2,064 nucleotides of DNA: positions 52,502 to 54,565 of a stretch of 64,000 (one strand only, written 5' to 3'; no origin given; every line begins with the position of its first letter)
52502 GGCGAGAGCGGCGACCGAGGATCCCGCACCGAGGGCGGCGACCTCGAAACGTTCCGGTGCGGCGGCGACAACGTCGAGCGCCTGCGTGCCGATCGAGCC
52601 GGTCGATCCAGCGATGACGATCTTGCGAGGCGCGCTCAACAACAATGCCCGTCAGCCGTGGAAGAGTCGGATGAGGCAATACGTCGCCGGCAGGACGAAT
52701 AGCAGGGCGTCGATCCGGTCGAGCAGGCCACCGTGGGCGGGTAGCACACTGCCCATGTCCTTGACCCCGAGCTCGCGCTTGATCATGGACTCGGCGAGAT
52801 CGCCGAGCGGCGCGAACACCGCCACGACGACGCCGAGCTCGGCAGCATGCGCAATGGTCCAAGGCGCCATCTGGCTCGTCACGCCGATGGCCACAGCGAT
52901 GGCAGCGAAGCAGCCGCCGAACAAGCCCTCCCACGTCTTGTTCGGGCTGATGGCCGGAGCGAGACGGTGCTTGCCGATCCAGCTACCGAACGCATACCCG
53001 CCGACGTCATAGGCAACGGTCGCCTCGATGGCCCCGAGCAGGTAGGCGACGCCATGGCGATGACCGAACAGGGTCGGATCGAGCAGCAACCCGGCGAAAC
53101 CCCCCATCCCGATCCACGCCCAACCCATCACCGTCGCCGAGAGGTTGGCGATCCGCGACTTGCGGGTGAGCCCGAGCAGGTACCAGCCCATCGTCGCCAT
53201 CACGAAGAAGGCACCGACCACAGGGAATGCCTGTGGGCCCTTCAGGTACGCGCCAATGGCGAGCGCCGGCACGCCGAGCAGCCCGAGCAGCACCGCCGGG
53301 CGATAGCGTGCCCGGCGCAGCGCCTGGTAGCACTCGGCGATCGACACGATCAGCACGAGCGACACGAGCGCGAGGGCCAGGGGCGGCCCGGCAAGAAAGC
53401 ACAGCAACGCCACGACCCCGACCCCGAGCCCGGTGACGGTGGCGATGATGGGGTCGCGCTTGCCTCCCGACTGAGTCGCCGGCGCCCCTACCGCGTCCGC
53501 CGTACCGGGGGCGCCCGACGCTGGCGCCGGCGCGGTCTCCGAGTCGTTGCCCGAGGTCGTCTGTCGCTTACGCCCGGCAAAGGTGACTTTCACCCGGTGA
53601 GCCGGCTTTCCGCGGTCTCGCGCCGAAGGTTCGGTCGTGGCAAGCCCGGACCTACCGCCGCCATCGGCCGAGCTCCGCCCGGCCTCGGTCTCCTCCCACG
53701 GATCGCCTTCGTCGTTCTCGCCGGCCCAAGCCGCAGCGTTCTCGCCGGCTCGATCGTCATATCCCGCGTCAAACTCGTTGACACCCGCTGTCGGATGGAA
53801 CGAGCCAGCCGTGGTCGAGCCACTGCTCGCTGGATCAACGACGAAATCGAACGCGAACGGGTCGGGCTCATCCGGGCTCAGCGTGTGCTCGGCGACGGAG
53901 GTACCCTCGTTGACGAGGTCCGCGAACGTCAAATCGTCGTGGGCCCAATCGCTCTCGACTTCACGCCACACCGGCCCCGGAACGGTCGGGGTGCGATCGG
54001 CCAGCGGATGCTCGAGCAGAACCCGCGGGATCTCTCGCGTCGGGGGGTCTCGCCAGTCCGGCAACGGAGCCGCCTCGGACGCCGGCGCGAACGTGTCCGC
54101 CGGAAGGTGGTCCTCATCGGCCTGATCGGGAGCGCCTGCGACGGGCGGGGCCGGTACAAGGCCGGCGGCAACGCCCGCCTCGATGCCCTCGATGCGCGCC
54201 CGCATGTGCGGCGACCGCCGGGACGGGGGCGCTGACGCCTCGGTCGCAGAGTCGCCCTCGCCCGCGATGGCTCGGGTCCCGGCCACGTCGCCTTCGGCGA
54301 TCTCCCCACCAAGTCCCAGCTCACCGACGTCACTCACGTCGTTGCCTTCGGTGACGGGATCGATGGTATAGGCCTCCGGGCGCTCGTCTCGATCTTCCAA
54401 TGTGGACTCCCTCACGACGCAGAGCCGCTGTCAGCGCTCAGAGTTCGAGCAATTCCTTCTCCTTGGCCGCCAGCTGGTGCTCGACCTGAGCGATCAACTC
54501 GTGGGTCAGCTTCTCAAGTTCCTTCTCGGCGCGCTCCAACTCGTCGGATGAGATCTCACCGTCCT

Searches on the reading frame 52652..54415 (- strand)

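Call 88: search_protein_families(library=pfam, proteins=[window:52652-54415:-], max_evalue=0.00001)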
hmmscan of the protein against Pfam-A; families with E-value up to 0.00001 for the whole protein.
window:52652-54415:- (587 aa): 1 family
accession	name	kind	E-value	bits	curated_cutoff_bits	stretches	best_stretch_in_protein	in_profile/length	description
PF01148.25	CTP_transf_1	-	3.5e-53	181.6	24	1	325-585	3-264/264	Cytidylyltransferase family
